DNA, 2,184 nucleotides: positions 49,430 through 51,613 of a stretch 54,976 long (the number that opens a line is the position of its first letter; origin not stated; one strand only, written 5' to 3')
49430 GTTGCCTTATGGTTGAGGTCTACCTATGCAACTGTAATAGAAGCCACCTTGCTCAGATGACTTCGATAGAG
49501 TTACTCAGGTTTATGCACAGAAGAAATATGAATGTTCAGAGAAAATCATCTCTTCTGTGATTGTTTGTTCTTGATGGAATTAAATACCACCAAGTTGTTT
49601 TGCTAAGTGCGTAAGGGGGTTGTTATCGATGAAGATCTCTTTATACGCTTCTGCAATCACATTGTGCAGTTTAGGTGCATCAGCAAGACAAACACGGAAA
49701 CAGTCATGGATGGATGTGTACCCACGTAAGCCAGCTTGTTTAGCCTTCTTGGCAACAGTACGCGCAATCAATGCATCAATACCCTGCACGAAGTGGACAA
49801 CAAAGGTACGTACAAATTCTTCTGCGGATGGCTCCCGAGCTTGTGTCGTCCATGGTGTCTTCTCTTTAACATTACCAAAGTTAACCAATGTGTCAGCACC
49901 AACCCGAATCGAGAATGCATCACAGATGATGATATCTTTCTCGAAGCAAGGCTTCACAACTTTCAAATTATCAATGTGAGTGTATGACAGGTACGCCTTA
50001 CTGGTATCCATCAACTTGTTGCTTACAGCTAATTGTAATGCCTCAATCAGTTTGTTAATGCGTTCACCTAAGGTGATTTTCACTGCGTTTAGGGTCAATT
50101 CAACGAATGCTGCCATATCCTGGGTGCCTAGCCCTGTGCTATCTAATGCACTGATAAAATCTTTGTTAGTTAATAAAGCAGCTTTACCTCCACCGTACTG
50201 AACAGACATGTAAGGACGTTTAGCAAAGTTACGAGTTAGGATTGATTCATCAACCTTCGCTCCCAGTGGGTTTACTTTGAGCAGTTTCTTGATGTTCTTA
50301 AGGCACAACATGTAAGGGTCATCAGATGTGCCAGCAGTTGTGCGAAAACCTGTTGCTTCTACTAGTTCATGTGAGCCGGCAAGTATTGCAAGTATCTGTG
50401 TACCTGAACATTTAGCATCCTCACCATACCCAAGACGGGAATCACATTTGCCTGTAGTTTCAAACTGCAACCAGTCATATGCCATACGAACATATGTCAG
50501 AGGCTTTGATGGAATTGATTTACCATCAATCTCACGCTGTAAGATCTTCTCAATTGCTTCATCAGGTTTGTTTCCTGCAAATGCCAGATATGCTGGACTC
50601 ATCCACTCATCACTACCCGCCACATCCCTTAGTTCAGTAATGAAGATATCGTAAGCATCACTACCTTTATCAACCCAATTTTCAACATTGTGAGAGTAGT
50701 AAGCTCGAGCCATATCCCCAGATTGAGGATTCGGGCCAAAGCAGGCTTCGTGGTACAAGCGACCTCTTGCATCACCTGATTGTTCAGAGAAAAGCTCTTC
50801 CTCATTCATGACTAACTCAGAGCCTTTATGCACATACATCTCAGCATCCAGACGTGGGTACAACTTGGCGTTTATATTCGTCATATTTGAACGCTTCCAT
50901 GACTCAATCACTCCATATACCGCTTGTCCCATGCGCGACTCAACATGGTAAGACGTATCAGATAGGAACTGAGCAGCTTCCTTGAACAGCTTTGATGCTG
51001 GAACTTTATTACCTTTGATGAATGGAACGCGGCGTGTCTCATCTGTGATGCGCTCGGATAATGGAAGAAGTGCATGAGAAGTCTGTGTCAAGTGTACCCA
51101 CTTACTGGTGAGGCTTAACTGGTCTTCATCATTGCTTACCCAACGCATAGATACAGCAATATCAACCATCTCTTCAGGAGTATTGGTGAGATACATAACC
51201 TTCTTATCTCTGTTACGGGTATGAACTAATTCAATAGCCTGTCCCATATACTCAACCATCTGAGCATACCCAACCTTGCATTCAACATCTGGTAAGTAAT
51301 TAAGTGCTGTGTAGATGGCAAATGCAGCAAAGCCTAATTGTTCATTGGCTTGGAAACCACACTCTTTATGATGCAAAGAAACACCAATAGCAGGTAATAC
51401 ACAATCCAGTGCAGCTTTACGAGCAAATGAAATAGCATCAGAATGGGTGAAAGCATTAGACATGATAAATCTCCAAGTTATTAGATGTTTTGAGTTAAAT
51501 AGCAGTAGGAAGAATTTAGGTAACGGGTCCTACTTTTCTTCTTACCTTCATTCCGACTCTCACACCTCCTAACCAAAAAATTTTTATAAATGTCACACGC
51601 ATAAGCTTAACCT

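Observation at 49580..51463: Very compact T7-family single-subunit RNAP in a temperate, contractile-tailed phage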

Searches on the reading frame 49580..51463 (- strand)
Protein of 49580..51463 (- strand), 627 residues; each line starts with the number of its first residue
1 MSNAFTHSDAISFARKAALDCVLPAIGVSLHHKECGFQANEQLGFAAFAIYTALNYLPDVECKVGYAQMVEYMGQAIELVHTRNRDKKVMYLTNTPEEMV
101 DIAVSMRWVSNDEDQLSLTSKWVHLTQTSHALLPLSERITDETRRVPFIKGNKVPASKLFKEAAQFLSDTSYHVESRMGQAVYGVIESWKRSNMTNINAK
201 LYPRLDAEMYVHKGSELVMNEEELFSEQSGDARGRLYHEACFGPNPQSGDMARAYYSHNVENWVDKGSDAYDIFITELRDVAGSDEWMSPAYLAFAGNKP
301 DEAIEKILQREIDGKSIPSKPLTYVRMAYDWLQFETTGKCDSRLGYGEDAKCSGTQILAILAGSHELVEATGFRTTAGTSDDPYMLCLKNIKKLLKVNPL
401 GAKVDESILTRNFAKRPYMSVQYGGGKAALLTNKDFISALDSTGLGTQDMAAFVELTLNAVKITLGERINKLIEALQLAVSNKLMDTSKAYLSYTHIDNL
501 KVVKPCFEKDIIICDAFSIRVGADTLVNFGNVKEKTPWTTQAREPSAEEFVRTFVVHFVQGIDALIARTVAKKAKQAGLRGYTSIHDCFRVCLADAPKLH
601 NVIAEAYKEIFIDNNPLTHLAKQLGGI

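Call 3: search_protein_families(library=pfam, proteins=[window:49580-51463:-], max_evalue=1)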
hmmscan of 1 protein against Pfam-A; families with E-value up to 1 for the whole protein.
window:49580-51463:- (627 aa): 1 family
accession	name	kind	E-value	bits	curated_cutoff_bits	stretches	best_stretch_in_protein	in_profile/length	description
PF00940.24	RNA_pol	-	5.4e-06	25.9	22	1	333-623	75-367/448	DNA-dependent RNA polymerase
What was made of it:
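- On Phage-type single-subunit RNA polymerase (Pfam PF00940, T7 RNAP family): Pfam 25.9 bits against a gathering score of 22 (call 3).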

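Call 4: search_protein_families(library=phrogs, proteins=[window:49580-51463:-], max_evalue=0.01)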
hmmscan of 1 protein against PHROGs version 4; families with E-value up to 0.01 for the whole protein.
window:49580-51463:- (627 aa): 2 families
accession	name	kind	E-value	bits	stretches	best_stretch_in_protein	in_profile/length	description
phrog_414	-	DNA, RNA and nucleotide metabolism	5.2e-59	201.3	1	218-625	378-786/816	RNA polymerase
phrog_2051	-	DNA, RNA and nucleotide metabolism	1.7e-08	35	1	349-424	75-143/401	RNA polymerase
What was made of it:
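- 49580..51463 (-): Single-subunit RNA polymerase ORF as encoded (627 aa), ending at a premature in-frame TAA at 49580-49582. PHROG_414 5e-59 (call 4).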

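Call 5: search_solved_structures(query=window:49580-51463:-, max_evalue=1, show_alignments=2)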
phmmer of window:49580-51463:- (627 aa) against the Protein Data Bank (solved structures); distinct sequences matched with E-value up to 1: 1.
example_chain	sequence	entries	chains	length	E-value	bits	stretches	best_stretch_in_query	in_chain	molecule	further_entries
1aro_P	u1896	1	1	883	0.33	12.8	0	197-406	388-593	T7 RNA POLYMERASE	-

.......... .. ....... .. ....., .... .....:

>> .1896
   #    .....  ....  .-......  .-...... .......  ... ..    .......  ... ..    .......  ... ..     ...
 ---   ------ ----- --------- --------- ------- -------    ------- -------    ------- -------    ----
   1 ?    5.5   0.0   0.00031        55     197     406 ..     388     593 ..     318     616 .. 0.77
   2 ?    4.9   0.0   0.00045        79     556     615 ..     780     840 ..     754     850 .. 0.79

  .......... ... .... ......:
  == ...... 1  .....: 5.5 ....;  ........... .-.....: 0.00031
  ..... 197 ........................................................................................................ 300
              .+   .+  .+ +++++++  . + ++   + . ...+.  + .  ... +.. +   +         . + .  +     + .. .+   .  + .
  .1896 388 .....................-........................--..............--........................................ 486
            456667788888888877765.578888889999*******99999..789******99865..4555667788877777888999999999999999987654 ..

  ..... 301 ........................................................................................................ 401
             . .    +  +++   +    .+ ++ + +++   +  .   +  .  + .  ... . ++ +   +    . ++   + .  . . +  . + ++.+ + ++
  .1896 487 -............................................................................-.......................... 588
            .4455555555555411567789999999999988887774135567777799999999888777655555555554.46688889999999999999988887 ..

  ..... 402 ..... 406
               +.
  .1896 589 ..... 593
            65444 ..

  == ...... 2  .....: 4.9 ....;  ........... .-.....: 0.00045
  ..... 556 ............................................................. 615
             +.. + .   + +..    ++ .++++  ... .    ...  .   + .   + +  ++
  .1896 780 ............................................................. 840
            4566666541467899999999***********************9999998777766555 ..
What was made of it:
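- Closest known: T7 RNA polymerase. Different: Only about 15-20% identity; phmmer against PDB gives E 0.33 (call 5).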

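Call 6: search_dna_similar(query=window:49580-51463:-, collection=phages, mode=protein, max_rows=40)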
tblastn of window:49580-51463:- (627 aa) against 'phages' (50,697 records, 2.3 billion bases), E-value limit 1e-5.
Records with a match: 112; places in all: 122; records where one place covers at least 80% of the query: 96.
Best place of each record, by identity: <60% 112.
By first word of the organism name: Escherichia 38; Erwinia 22; Aeromonas 22; Yersinia 8; Shewanella 5; Pectobacterium 4; Proteus 3; Pantoea 2; Vibrio 2; Xanthomonas 2; and 4 more.
By host as written in the record: Escherichia coli 25; Erwinia amylovora 16; Yersinia pseudotuberculosis 8; Shewanella putrefaciens 4; Proteus mirabilis 3; - 3; Aeromonas hydrophila 4.3T 3; Pantoea agglomerans strain SER 2; and 29 more.
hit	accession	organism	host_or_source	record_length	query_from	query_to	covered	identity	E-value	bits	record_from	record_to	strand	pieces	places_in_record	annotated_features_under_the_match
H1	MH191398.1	Erwinia phage Faunus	Erwinia amylovora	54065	19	627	97%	44.2%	3e-161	517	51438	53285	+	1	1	RNA polymerase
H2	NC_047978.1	Erwinia phage Faunus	Erwinia amylovora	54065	19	627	97%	44.2%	3e-161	517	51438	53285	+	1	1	RNA polymerase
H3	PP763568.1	Aeromonas phage phiA050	Aeromonas hydrophila A050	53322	22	627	97%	44.0%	2e-155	501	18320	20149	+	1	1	DNA-dependent RNA polymerase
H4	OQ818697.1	Erwinia phage Farigoule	Erwinia amylovora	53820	22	627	97%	43.7%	1e-147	478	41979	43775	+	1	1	RNA polymerase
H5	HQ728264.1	Erwinia phage vB_EamM-Y2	Erwinia amylovora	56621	22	627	97%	43.7%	2e-147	478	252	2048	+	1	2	RNA polymerase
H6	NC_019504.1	Erwinia phage vB_EamM-Y2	Erwinia amylovora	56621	22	627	97%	43.7%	2e-147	478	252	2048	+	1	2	RNA polymerase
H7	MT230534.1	Pantoea phage vB_PagM_SSEM1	Pantoea agglomerans strain SER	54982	22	627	97%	43.7%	4e-147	476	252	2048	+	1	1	RNA polymerase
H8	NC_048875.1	Pantoea phage vB_PagM_SSEM1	Pantoea agglomerans strain SER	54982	22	627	97%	43.7%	4e-147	476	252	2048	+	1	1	RNA polymerase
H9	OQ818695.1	Erwinia phage Berlingot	Erwinia amylovora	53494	22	627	97%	43.6%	2e-147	478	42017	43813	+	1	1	RNA polymerase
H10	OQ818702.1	Erwinia phage Orgeat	Erwinia amylovora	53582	22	627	97%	43.6%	2e-147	478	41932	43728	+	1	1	RNA polymerase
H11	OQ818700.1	Erwinia phage Navette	Erwinia amylovora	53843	22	627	97%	43.6%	2e-147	478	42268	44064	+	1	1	RNA polymerase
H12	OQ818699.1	Erwinia phage Mauresque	Erwinia amylovora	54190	22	627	97%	43.6%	2e-147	478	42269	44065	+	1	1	RNA polymerase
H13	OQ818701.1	Erwinia phage Nougat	Erwinia amylovora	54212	22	627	97%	43.6%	2e-147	478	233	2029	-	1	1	RNA polymerase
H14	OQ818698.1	Erwinia phage Fougasse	Erwinia amylovora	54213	22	627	97%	43.6%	2e-147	478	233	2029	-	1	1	RNA polymerase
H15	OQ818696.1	Erwinia phage Calisson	Erwinia amylovora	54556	22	627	97%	43.6%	2e-147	478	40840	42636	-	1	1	RNA polymerase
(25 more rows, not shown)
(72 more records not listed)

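Call 13: find_homologous_proteins(query=window:49580-51463:-, max_evalue=1e-10)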
Query window:49580-51463:- (627 aa): 53 proteins with E <= 1e-10 among 8000 candidates.
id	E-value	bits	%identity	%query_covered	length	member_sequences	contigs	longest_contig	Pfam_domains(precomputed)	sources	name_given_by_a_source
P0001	0.0e+0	1433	100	100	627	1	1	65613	PF00940.25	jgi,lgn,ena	-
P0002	2.7e-293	992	70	100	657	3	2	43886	PF00940.25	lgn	-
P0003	1.8e-286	970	68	100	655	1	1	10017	PF00940.25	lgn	-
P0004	1.6e-262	891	64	100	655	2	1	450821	PF00940.25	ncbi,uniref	ncbi:DNA-directed RNA polymerase [Enterobacter ludwigii]|uniref:DNA-directed RNA polymerase n=1 Tax=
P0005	1.2e-224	766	55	100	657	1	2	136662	PF00940.25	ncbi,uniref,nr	ncbi:DNA-directed RNA polymerase [Lelliottia wanjuensis]|uniref:DNA-directed RNA polymerase C-termin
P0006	3.0e-207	708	73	69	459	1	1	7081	PF00940.25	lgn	-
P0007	5.5e-156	539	44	97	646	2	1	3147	PF00940.25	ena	-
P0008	4.1e-153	529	44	97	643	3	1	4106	PF00940.25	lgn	-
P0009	6.1e-152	526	43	97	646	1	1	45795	PF00940.25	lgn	-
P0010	7.4e-151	522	44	97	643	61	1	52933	PF00940.25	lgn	-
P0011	1.4e-150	521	43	97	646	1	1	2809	PF00940.25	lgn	-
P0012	1.9e-150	521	44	97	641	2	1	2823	PF00940.25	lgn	-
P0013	1.7e-148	514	46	89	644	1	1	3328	PF00940.25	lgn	-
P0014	9.8e-148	512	43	97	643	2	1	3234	PF00940.25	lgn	-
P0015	1.0e-147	512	46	89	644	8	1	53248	PF00940.25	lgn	-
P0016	1.4e-147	511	43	97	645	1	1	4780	PF00940.25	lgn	-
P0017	1.9e-147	511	46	89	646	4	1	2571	PF00940.25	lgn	-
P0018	5.3e-147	509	44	97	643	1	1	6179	PF00940.25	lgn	-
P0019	5.8e-147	509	42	97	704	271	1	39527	PF00940.25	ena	-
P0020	8.2e-146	505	44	97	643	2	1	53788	PF00940.25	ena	-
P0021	9.1e-146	505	45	89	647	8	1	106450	PF00940.25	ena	-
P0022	1.1e-145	505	43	97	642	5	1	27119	PF00940.25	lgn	-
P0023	2.9e-145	503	45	89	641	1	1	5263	PF00940.25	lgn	-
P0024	3.0e-145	503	43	97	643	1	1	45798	PF00940.25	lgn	-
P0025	7.6e-145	502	46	93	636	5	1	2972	PF00940.25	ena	-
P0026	1.3e-143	498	43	97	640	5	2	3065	PF00940.25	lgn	-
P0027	1.5e-143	498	45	89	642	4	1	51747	PF00940.25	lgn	-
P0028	1.7e-143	498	45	89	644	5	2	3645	PF00940.25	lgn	-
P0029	6.3e-143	496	44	93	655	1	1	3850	PF00940.25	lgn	-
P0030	3.4e-142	493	43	94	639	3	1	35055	PF00940.25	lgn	-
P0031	1.4e-141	491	44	89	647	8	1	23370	PF00940.25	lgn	-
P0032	1.7e-141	491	42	97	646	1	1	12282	PF00940.25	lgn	-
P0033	4.8e-141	490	42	97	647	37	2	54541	PF00940.25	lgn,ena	-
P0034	6.0e-141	489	43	97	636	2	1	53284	PF00940.25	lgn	-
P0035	1.4e-140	488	43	97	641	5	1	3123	PF00940.25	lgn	-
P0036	5.7e-139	483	44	89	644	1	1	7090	PF00940.25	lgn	-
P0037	2.2e-138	481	43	97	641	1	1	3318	PF00940.25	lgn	-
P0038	9.6e-138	479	44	93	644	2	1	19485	PF00940.25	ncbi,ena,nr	ncbi:MAG: hypothetical protein [Bacteriophage sp.]|nr:MAG: hypothetical protein [Bacteriophage sp.]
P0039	1.6e-137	478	42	97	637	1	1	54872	PF00940.25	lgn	-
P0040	1.1e-116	409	43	85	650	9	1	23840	PF00940.25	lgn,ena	-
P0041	2.4e-115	405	43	81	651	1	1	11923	PF00940.25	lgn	-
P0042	7.1e-115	403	43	81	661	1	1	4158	PF00940.25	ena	-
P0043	8.0e-110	386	41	81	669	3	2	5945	PF00940.25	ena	-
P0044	9.2e-105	370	38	93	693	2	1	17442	PF00940.25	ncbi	-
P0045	6.8e-99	350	39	87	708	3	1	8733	PF00940.25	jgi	jgi:hypothetical protein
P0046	2.0e-96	342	36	93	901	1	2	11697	PF00940.25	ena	-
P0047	1.0e-93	333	37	87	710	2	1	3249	PF00940.25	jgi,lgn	jgi:hypothetical protein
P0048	1.6e-89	319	33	96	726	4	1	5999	PF00940.25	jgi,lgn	jgi:hypothetical protein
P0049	9.3e-87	310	36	84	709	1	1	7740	PF00940.25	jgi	-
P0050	3.9e-86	308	40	75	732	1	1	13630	PF00940.25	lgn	-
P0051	3.2e-80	289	36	87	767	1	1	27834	PF00940.25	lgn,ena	-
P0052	1.7e-79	286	36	87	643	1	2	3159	PF00940.25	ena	-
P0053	2.5e-79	286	36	87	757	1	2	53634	PF00940.25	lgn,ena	-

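Call 15: find_encoding_contigs(protein=P0004, flank=10000, max_places=3)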
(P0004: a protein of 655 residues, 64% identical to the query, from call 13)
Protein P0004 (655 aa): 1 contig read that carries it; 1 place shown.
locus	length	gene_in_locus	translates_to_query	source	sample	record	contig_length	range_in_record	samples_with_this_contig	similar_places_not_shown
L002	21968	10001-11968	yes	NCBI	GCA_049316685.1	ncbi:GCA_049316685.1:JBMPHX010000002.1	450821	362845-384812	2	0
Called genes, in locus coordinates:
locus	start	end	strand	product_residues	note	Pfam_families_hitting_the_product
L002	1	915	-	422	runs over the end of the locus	PF05488:PAAR_motif, PF06958:Pyocin_S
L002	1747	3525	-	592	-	PF08706:D5_N (weak), PF19263:DUF5906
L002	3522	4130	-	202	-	PF10543:ORF6N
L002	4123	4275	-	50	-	-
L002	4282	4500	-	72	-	-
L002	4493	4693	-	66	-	PF05930:Phage_AlpA (weak)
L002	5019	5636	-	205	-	-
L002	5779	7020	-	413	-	PF13356:Arm-DNA-bind_3, PF22022:Phage_int_M, PF00589:Phage_integrase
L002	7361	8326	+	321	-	PF00589:Phage_integrase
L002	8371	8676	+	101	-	PF05106:Phage_holin_3_1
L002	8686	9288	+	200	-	PF07486:Hydrolase_2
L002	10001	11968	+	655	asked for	PF00940:RNA_pol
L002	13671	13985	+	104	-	-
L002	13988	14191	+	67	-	-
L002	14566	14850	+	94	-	PF23945:DUF7279 (weak)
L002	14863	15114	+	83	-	-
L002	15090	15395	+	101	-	-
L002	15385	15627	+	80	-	-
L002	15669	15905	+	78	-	-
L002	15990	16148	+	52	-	-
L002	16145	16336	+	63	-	-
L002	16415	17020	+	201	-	PF02481:DNA_processg_A (weak)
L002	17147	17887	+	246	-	-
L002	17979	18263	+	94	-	-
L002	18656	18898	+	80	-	-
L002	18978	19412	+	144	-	-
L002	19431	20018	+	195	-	PF07275:ArdA (weak)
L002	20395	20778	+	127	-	-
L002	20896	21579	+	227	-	-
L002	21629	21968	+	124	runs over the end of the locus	-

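Call 16: find_encoding_contigs(protein=P0005, flank=10000, max_places=3)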
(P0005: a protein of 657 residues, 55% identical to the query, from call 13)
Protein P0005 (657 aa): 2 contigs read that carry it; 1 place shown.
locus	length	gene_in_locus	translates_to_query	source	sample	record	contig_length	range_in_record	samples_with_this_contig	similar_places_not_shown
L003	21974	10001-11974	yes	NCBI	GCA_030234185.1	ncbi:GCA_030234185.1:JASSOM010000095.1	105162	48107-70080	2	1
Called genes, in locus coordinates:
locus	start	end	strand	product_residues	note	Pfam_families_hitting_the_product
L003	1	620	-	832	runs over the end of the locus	PF00403:HMA, PF00122:E1-E2_ATPase, PF00702:Hydrolase, PF12710:HAD (faint), PF08282:Hydrolase_3 (faint)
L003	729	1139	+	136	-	PF00376:MerR, PF13411:MerR_1, PF09278:MerR-DNA-bind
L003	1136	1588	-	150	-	PF01957:NfeD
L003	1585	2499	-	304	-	PF01145:Band_7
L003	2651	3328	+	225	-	PF03215:Rad17 (faint), PF13555:AAA_29 (weak), PF00005:ABC_tran, PF00004:AAA (faint), PF13304:AAA_21 (faint), PF02463:SMC_N (weak)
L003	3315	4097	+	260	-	PF03649:UPF0014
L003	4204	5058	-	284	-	PF00085:Thioredoxin, PF13098:Thioredoxin_2 (faint), PF12895:ANAPC3 (faint), PF14559:TPR_19, PF14561:TPR_20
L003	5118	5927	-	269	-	PF00106:adh_short, PF08659:KR, PF13561:adh_short_C2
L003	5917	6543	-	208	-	PF25182:NonGDSL, PF00657:Lipase_GDSL, PF13472:Lipase_GDSL_2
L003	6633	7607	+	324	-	PF26003:Integrase_N_phage (weak), PF00589:Phage_integrase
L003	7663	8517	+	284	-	PF00589:Phage_integrase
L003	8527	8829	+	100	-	PF05106:Phage_holin_3_1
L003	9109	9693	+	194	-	-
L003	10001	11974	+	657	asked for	PF00940:RNA_pol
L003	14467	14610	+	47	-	-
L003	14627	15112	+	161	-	-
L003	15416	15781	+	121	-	-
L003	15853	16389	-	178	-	PF10386:DUF2441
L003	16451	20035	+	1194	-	PF09588:YqaJ, PF01464:SLT (weak)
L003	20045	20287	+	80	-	-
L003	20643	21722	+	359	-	-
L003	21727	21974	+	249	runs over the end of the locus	PF21821:Dit_like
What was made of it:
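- Homologous int-holin-endolysin-RNAP elements lie inside 450-kb and 105-kb contigs of isolate genomes, next to chromosomal genes (calls 15, 16).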

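Call 17: find_encoding_contigs(protein=P0001, flank=10000, max_places=4)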
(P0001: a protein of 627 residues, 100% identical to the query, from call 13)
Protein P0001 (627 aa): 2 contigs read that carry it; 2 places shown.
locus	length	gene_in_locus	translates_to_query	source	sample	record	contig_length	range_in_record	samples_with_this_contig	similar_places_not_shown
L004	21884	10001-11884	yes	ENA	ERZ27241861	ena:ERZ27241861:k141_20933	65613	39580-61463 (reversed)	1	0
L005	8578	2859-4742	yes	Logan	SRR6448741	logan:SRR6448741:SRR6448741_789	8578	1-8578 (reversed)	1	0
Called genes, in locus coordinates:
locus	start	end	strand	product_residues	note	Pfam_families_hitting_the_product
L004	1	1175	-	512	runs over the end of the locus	PF05943:VipB, PF18945:VipB_2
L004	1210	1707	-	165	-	PF05591:T6SS_VipA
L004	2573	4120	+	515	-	PF02203:TarH, PF00672:HAMP (weak), PF00015:MCPsignal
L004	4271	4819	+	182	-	PF13302:Acetyltransf_3, PF00583:Acetyltransf_1, PF13523:Acetyltransf_8 (weak)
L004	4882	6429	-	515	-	PF08448:PAS_4 (faint), PF13426:PAS_9, PF00989:PAS, PF08447:PAS_3, PF00015:MCPsignal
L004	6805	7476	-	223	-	PF15977:HTH_46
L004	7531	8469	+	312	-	PF26003:Integrase_N_phage (weak), PF00589:Phage_integrase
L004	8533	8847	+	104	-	PF05106:Phage_holin_3_1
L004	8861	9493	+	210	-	PF07486:Hydrolase_2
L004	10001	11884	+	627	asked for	PF00940:RNA_pol (faint)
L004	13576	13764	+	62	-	-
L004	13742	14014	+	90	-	-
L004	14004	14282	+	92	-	-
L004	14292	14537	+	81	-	-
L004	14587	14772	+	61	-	-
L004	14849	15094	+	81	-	-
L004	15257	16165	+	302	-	-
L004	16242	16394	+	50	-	-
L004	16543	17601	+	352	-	-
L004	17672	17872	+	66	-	-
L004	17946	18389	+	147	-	-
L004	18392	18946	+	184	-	PF07275:ArdA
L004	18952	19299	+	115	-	-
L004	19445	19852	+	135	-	-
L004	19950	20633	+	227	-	-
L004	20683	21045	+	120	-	-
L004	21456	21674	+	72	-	PF25708:Phage_T7_Gp5_9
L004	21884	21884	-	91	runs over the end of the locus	-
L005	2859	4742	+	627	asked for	PF00940:RNA_pol (faint)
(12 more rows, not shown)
